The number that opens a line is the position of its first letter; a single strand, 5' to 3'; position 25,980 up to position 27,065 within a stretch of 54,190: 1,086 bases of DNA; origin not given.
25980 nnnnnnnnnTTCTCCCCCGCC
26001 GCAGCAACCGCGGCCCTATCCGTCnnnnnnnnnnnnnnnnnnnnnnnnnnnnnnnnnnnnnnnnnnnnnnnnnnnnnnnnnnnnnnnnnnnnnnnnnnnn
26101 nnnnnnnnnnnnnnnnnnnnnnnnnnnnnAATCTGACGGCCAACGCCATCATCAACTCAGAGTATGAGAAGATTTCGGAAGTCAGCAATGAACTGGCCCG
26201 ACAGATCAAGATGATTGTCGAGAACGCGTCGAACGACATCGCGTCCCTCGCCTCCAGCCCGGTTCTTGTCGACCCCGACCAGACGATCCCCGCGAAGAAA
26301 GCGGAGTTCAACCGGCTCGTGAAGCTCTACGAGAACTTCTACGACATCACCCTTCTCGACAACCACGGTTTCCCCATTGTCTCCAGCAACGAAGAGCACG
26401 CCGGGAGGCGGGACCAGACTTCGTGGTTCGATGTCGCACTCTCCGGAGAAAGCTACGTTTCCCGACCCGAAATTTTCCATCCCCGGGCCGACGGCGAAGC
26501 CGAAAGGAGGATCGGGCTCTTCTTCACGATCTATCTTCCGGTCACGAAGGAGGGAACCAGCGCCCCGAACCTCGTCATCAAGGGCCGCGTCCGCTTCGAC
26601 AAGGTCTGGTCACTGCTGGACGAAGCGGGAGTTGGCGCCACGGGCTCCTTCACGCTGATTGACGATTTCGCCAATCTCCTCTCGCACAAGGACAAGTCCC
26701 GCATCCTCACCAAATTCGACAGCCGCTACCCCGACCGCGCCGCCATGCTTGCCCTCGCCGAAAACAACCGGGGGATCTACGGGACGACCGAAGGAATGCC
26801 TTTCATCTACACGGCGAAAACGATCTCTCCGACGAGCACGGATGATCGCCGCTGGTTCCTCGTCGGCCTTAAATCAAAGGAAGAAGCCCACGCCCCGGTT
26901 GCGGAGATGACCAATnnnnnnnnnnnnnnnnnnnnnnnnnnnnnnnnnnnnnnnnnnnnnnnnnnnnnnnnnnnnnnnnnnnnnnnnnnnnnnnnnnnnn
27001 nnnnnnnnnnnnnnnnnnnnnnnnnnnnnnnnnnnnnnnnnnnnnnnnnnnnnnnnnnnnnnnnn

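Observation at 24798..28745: Orphan PotD-like polyamine-binding lipoprotein wired to a Cache/HAMP/PAS hybrid histidine kinase: candidate polyamine-sensing system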

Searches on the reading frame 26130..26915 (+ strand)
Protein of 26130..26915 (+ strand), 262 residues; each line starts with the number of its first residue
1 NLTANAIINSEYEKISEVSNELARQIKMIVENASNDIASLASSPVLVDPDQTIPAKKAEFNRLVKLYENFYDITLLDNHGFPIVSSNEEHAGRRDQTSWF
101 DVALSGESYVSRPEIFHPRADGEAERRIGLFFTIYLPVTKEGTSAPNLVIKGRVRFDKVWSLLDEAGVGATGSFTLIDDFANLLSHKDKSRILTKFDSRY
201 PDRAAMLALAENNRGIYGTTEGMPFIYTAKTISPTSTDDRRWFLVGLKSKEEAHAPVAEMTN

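Call 58: search_protein_representatives(protein=window:26130-26915:+)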
Query: 262 residues. Proteins with E-value up to 0.001 (for the whole library): 193; up to 1e-10: 69; up to 1e-30: 1. The best 150 are listed.
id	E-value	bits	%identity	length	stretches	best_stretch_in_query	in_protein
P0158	5.7e-39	150.3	36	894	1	4-255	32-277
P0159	1.2e-30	123.1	34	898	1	7-257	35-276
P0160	4.1e-29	118.1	33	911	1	2-247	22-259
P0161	4.7e-29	117.9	36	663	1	2-253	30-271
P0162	9.3e-28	113.6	33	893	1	2-245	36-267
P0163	1.8e-26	109.4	33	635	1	3-252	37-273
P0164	3.3e-25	105.3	40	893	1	2-197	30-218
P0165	8.5e-25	103.9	34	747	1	6-236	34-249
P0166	9.3e-25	103.8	35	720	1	2-262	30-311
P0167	1.4e-24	103.2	32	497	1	5-257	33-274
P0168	1.5e-23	99.8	33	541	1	8-257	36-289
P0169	1.9e-23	99.5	33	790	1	5-252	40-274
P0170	2.4e-22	95.9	35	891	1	4-197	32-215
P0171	5.7e-21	91.4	31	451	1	4-257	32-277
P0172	7.1e-21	91.1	29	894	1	5-254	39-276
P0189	1.8e-16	76.7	33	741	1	23-211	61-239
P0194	3.3e-15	72.5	29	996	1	11-202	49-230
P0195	3.5e-15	72.4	31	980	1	13-216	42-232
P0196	6.5e-15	71.6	34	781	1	12-205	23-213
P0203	7.3e-14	68.1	30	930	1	23-197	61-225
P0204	8.4e-14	67.9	29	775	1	13-203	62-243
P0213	1.5e-12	63.9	33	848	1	16-201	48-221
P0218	1.2e-11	60.8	31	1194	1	14-255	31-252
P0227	1.2e-10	57.6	29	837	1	23-198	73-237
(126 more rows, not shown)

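Call 70: search_protein_families(library=pfam, alignment_id=A4, max_evalue=0.001)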
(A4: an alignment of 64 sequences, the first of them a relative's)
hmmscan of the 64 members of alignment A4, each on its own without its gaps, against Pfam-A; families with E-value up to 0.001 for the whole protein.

A. member 1, P0158 (894 aa): 9 families
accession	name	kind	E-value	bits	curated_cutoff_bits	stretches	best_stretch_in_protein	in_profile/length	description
PF02518.31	HATPase_c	-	3e-23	82.8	26.4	1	627-747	2-109/111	Histidine kinase-, DNA gyrase B-, and HSP90-like ATPase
PF00072.30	Response_reg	-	1.9e-17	63.8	30.2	1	769-882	1-110/111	Response regulator receiver domain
PF02743.24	dCache_1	-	3e-15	56.9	45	1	34-236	2-209/240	Cache domain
PF00512.31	HisKA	-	2.5e-09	37.5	26.9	1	521-582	3-63/66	His Kinase A (phospho-acceptor) domain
PF00672.30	HAMP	-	3.5e-07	30.9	25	1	303-354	1-52/53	HAMP domain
PF08448.16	PAS_4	-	1.8e-05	25.3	23.1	1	390-506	2-110/110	PAS fold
PF13426.13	PAS_9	-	0.00015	22.4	27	1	393-503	1-103/103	PAS domain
PF00989.32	PAS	-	0.00028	21.3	22.6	1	384-500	2-112/113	PAS fold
PF13188.13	PAS_8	-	0.0004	20.6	21.8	0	384-423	2-43/65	PAS domain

B. families by the number of members that match (of 64 scanned): 30 families (the first 25 are shown)
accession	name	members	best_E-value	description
PF02743.24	dCache_1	64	1.5e-26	Cache domain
PF00672.30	HAMP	60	2.3e-20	HAMP domain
PF00512.31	HisKA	47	4.9e-20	His Kinase A (phospho-acceptor) domain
PF02518.31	HATPase_c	45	4.7e-31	Histidine kinase-, DNA gyrase B-, and HSP90-like ATPase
PF08448.16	PAS_4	35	1.8e-24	PAS fold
PF00072.30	Response_reg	33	4.3e-28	Response regulator receiver domain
PF13426.13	PAS_9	31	2e-26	PAS domain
PF13188.13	PAS_8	28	2.1e-17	PAS domain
PF00989.32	PAS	23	1e-21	PAS fold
PF17201.10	Cache_3-Cache_2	11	2.5e-06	Cache 3/Cache 2 fusion domain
PF00990.26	GGDEF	7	5e-54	Diguanylate cyclase, GGDEF domain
PF08447.18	PAS_3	7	8.9e-19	PAS fold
PF12860.13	PAS_7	7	4.6e-08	PAS fold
PF00563.25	EAL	5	2.5e-80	EAL domain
PF24820.1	Diguanyl_cycl_sensor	3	8.7e-05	Diguanylate cyclase-like sensor domain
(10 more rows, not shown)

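Call 74: find_encoding_contigs(protein=P0194, flank=5000, max_places=3)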
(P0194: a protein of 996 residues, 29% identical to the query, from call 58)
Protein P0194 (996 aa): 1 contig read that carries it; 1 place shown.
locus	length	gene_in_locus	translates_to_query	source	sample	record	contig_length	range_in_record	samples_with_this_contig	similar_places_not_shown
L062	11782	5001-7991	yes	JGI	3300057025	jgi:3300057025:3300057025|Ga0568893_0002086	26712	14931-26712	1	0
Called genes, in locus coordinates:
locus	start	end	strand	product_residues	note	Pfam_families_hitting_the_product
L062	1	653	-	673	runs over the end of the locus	PF00072:Response_reg, PF09140:MipZ (faint), PF01656:CbiA, PF02374:ArsA_ATPase (faint), PF06564:CBP_BcsQ (faint), PF10609:ParA, PF13614:AAA_31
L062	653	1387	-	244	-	PF00990:GGDEF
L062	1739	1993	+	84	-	-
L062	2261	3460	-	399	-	PF02771:Acyl-CoA_dh_N, PF02770:Acyl-CoA_dh_M, PF00441:Acyl-CoA_dh_1, PF08028:Acyl-CoA_dh_2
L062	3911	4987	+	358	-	PF01547:SBP_bac_1, PF13416:SBP_bac_8, PF13343:SBP_bac_6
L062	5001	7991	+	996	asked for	PF02743:dCache_1, PF13426:PAS_9, PF00989:PAS, PF13188:PAS_8, PF08447:PAS_3, PF13426:PAS_9, PF00990:GGDEF, PF00563:EAL, +4 more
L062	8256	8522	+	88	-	PF01527:HTH_Tnp_1, PF12833:HTH_18 (faint), PF13384:HTH_23, PF13518:HTH_28, PF13551:HTH_29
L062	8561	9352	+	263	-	PF13276:HTH_21, PF00665:rve, PF13683:rve_3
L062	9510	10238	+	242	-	PF00440:TetR_N, PF02909:TetR_C_1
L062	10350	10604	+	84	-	-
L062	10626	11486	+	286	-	PF00378:ECH_1, PF16113:ECH_2 (weak)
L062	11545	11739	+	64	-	PF02776:TPP_enzyme_N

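Call 75: find_encoding_contigs(protein=P0203, flank=5000, max_places=3)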
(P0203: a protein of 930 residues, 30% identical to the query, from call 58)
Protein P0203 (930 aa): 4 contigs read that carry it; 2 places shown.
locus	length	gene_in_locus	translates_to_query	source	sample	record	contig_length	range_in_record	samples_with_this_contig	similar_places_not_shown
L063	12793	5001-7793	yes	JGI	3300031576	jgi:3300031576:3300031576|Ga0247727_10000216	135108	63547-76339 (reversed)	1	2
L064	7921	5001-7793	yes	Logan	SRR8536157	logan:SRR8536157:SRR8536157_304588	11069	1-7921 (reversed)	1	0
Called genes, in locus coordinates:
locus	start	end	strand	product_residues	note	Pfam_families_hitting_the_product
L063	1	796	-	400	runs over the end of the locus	-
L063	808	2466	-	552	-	-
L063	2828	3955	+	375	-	PF12704:MacB_PCD, PF02687:FtsX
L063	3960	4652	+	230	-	PF00005:ABC_tran, PF02463:SMC_N (faint), PF13304:AAA_21 (faint)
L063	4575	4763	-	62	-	-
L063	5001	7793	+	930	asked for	PF02743:dCache_1, PF00672:HAMP, PF00989:PAS, PF08448:PAS_4 (weak), PF13188:PAS_8 (faint), PF13426:PAS_9, PF00990:GGDEF, PF00563:EAL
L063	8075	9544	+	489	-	PF00982:Glyco_transf_20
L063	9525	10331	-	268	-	PF02358:Trehalose_PPase, PF05116:S6PP (faint), PF08282:Hydrolase_3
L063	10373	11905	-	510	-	PF13541:ChlI, PF00493:MCM (faint), PF01078:Mg_chelatase, PF07728:AAA_5 (faint), PF13335:Mg_chelatase_C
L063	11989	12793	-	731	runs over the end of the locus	PF13328:HD_4, PF01966:HD (weak), PF04607:RelA_SpoT, PF02824:TGS, PF19296:RelA_AH, PF28438:RelA_RIS, PF13291:ACT_4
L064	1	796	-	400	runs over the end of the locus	-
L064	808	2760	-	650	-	-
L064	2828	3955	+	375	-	PF12704:MacB_PCD, PF02687:FtsX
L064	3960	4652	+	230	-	PF00005:ABC_tran, PF02463:SMC_N (faint), PF13304:AAA_21 (faint)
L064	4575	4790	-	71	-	-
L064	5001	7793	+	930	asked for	PF02743:dCache_1, PF00672:HAMP, PF00989:PAS, PF08448:PAS_4 (weak), PF13188:PAS_8 (faint), PF13426:PAS_9, PF00990:GGDEF, PF00563:EAL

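Call 76: find_encoding_contigs(protein=P0227, flank=4000, max_places=2)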
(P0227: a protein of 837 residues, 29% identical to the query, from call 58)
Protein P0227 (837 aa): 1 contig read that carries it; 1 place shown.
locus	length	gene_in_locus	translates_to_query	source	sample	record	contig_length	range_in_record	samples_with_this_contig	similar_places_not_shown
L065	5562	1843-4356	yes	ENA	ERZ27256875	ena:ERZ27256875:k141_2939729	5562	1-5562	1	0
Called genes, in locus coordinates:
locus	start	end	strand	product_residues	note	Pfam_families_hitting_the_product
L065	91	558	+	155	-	PF13470:PIN_3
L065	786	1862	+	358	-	PF01547:SBP_bac_1, PF13416:SBP_bac_8, PF13343:SBP_bac_6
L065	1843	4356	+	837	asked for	PF02743:dCache_1, PF00672:HAMP, PF00990:GGDEF, PF00563:EAL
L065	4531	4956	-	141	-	PF07366:SnoaL, PF12680:SnoaL_2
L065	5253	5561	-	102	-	?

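Call 77: find_encoding_contigs(protein=P0189, flank=4000, max_places=2)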
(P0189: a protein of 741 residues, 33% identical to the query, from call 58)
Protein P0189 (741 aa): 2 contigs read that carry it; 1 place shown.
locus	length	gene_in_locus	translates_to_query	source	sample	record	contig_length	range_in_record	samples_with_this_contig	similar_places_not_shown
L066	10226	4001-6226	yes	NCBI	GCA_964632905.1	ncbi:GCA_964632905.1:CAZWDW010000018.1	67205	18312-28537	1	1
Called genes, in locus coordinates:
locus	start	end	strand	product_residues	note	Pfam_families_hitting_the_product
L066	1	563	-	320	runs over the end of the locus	PF02779:Transket_pyr, PF02780:Transketolase_C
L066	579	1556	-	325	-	PF00676:E1_dh, PF02775:TPP_enzyme_C, PF00456:Transketolase_N (weak)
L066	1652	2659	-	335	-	PF08240:ADH_N, PF16912:Glu_dehyd_C, PF02254:TrkA_N (faint), PF00107:ADH_zinc_N, PF13602:ADH_zinc_N_2 (weak)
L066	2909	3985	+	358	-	PF01547:SBP_bac_1, PF13416:SBP_bac_8, PF13343:SBP_bac_6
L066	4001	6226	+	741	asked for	PF02743:dCache_1, PF00672:HAMP, PF00990:GGDEF, PF01966:HD, PF13487:HD_5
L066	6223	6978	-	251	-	PF03848:TehB (weak), PF01209:Ubie_methyltran (weak), PF02353:CMAS, PF13489:Methyltransf_23 (weak), PF13847:Methyltransf_31, PF08241:Methyltransf_11, PF08242:Methyltransf_12, PF13649:Methyltransf_25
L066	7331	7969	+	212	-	PF01121:CoaE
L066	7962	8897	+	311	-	PF07728:AAA_5, PF08406:CbbQ_C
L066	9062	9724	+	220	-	PF00160:Pro_isomerase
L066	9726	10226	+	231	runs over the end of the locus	PF00149:Metallophos, PF12850:Metallophos_2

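Call 78: find_encoding_contigs(protein=P0195, flank=4000, max_places=2)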
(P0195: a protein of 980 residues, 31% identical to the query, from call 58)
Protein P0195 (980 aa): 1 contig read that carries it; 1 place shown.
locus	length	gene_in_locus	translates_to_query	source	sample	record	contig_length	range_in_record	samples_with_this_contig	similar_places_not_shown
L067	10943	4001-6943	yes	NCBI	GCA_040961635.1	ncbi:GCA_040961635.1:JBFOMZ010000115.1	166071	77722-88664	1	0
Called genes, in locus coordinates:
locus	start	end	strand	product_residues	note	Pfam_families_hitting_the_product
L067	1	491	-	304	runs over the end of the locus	PF00291:PALP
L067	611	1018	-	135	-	PF09383:NIL, PF12797:Fer4_2 (weak), PF00037:Fer4, PF12837:Fer4_6 (weak), PF13237:Fer4_10, PF14697:Fer4_21, PF12838:Fer4_7, PF13187:Fer4_9, +6 more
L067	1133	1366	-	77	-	PF20095:DUF6485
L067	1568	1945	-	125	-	PF04020:Phage_holin_4_2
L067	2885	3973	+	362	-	PF01547:SBP_bac_1, PF13416:SBP_bac_8, PF13531:SBP_bac_11 (weak), PF13343:SBP_bac_6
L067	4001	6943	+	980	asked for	PF02743:dCache_1, PF00672:HAMP, PF08448:PAS_4, PF13426:PAS_9, PF00989:PAS, PF13426:PAS_9, PF02518:HATPase_c, PF00072:Response_reg, +4 more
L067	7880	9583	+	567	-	-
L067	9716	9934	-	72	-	PF11154:DUF2934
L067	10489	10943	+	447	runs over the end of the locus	PF00291:PALP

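Call 85: search_dna_similar(collection=plasmids, mode=protein, query=window:26130-26915:+, max_evalue=0.001, max_rows=15)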
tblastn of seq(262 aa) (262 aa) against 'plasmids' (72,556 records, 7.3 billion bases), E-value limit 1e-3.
No match.

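Call 86: find_encoding_contigs(protein=P0196, flank=3500, max_places=1)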
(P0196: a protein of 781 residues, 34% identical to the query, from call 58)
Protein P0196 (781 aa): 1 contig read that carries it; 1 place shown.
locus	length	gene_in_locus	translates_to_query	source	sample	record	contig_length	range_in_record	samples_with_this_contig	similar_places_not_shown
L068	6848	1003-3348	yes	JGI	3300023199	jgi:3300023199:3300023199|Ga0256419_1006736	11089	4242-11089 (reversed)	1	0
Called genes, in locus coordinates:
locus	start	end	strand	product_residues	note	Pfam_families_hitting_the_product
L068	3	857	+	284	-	?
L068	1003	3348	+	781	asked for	PF02743:dCache_1, PF02518:HATPase_c, PF00072:Response_reg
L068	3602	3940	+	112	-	-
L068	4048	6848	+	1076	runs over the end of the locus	PF08751:TrwC, PF13604:AAA_30, PF01443:Viral_helicase1 (faint), PF13245:AAA_19, PF22232:TraI_hel_assoc_N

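Call 87: find_encoding_contigs(protein=P0204, flank=3500, max_places=1)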
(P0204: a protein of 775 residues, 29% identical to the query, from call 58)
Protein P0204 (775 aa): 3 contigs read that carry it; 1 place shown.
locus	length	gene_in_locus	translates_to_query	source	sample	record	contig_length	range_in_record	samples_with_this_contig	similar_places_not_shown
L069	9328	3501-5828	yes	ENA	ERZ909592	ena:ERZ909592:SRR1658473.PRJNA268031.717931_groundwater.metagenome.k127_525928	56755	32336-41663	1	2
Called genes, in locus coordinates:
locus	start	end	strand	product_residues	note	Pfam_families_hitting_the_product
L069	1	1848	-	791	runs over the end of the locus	PF17159:MASE3 (weak), PF00989:PAS (faint), PF13188:PAS_8 (weak), PF13426:PAS_9, PF08448:PAS_4, PF13426:PAS_9 (weak), PF00512:HisKA, PF02518:HATPase_c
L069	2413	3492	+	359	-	PF01547:SBP_bac_1, PF13416:SBP_bac_8, PF13343:SBP_bac_6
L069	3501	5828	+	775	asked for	PF02743:dCache_1, PF00672:HAMP, PF08447:PAS_3, PF00512:HisKA, PF02518:HATPase_c, PF14501:HATPase_c_5 (weak)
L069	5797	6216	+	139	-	PF00072:Response_reg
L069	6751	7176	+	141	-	PF13560:HTH_31 (faint), PF01381:HTH_3 (weak), PF12844:HTH_19, PF13443:HTH_26 (faint), PF12844:HTH_19 (weak), PF01381:HTH_3 (weak)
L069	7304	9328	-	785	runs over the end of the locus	PF20720:nSTAND3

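Call 88: find_encoding_contigs(protein=P0218, flank=3500, max_places=1)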
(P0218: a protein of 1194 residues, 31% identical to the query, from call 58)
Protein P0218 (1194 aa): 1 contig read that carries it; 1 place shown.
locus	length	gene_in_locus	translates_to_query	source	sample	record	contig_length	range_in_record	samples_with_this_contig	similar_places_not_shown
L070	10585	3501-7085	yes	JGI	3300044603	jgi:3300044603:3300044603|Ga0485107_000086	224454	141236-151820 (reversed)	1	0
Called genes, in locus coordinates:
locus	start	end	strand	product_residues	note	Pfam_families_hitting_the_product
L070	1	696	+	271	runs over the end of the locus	PF05552:MS_channel_1st_1, PF00924:MS_channel_2nd, PF21082:MS_channel_3rd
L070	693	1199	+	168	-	PF00583:Acetyltransf_1, PF13673:Acetyltransf_10, PF13508:Acetyltransf_7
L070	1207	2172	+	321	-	PF04463:2-thiour_desulf, PF08349:DUF1722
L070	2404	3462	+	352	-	PF01547:SBP_bac_1 (faint), PF13416:SBP_bac_8, PF13343:SBP_bac_6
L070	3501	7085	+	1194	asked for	PF02743:dCache_1, PF00672:HAMP, PF08448:PAS_4, PF13426:PAS_9, PF00512:HisKA, PF02518:HATPase_c, PF00072:Response_reg, PF01627:Hpt, +1 more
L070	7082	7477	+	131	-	PF00072:Response_reg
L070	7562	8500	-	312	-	-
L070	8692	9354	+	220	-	PF06971:Put_DNA-bind_N, PF02629:CoA_binding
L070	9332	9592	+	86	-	PF01257:2Fe-2S_thioredx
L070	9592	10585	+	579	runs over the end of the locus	PF00037:Fer4 (faint), PF12838:Fer4_7 (weak), PF13187:Fer4_9, PF13237:Fer4_10, PF13484:Fer4_16 (faint), PF14697:Fer4_21 (weak), PF02906:Fe_hyd_lg_C, PF04060:FeS (weak), +1 more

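Call 89: find_encoding_contigs(protein=P0213, flank=3500, max_places=1)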
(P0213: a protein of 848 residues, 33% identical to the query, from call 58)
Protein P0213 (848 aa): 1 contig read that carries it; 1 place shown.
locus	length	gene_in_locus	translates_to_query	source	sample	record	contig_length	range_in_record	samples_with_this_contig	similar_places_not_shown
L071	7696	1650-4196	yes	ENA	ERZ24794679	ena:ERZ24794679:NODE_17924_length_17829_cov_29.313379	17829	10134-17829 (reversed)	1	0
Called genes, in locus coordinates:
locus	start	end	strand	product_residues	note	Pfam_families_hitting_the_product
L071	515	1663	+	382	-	PF01547:SBP_bac_1 (weak), PF13416:SBP_bac_8, PF13343:SBP_bac_6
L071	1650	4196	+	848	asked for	PF02743:dCache_1, PF00672:HAMP, PF00989:PAS, PF08448:PAS_4, PF13188:PAS_8 (faint), PF13426:PAS_9, PF02518:HATPase_c, PF00072:Response_reg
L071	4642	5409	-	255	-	PF20803:PaaX_M, PF08223:PaaX_C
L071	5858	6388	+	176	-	-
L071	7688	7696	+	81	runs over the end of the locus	PF02597:ThiS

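Call 104: search_dna_similar(collection=plasmids, mode=protein, query=L065:786-1859:+, max_evalue=1e-20, max_rows=40)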
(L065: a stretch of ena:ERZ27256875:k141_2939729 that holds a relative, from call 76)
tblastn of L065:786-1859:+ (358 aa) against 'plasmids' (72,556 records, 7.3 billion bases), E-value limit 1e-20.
Records with a match: 314; places in all: 359; records where one place covers at least 80% of the query: 236.
Best place of each record, by identity: <60% 314.
By first word of the organism name: Pseudomonas 77; Pseudosulfitobacter 43; Burkholderia 20; Shinella 20; Rhizobium 17; Sinorhizobium 15; Leisingera 14; Escherichia 11; Agrobacterium 11; Ensifer 11; and 46 more.
By predicted mobility (MOB-suite, as given by PLSDB): non-mobilizable 238; conjugative 65; mobilizable 11.
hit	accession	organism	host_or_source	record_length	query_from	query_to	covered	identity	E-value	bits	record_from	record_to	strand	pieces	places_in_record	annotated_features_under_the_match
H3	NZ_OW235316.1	Tepidibacter aestuarii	-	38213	33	349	89%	37.3%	2e-58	211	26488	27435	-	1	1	spermidine/putrescine ABC transporter substrate-binding protein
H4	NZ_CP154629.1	Acetoanaerobium noterae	cell culture,Sludge of a digestion ...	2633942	34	349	88%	35.8%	2e-51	191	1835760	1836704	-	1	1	none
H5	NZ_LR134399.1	Listeria monocytogenes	Homo sapiens,Vein blood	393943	34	349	88%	35.5%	2e-46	176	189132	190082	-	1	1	ABC transporter substrate-binding protein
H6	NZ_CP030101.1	Listeria monocytogenes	Environment,water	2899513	34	349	88%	35.5%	2e-46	176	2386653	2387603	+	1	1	none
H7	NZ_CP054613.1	Paenibacillus cellulosilyticus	cell culture,soil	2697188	34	349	88%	35.3%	3e-47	179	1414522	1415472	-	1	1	none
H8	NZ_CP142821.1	Enterococcus faecalis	Pig,Single cell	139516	34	349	88%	35.2%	2e-49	185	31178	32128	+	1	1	ABC transporter substrate-binding protein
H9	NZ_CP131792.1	Pseudomonas aeruginosa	Homo sapiens,culture,blood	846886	23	349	91%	33.1%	2e-39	156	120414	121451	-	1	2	extracellular solute-binding protein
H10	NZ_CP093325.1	Bacillus sp. N5-665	whole organism,peat soil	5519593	33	304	76%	39.4%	7e-50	186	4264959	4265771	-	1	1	none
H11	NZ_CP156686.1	Burkholderia stagnalis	Bacterial cells,soils collected in ...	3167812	31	358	92%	32.3%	3e-33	137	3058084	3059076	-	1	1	none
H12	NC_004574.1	Ruegeria sp. PR1b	-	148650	31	349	89%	33.1%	3e-34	140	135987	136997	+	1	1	polyamine ABC transporter substrate-binding protein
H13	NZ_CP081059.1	Leisingera aquaemixtae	-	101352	33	349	89%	33.2%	6e-34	140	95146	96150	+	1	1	extracellular solute-binding protein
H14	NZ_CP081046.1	Leisingera aquaemixtae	-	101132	33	349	89%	33.2%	7e-34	139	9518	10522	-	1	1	extracellular solute-binding protein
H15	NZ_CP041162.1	Leisingera aquaemixtae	cell culture,Biocathode MCL, marine ...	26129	33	349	89%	32.9%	1e-33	139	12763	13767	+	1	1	extracellular solute-binding protein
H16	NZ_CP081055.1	Leisingera aquaemixtae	-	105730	33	349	89%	32.9%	1e-33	139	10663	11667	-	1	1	extracellular solute-binding protein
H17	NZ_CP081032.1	Leisingera aquaemixtae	-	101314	33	349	89%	32.9%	1e-33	139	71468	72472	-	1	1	extracellular solute-binding protein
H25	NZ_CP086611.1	Shinella zoogloeoides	-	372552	34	345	87%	32.5%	1e-29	127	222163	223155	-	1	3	extracellular solute-binding protein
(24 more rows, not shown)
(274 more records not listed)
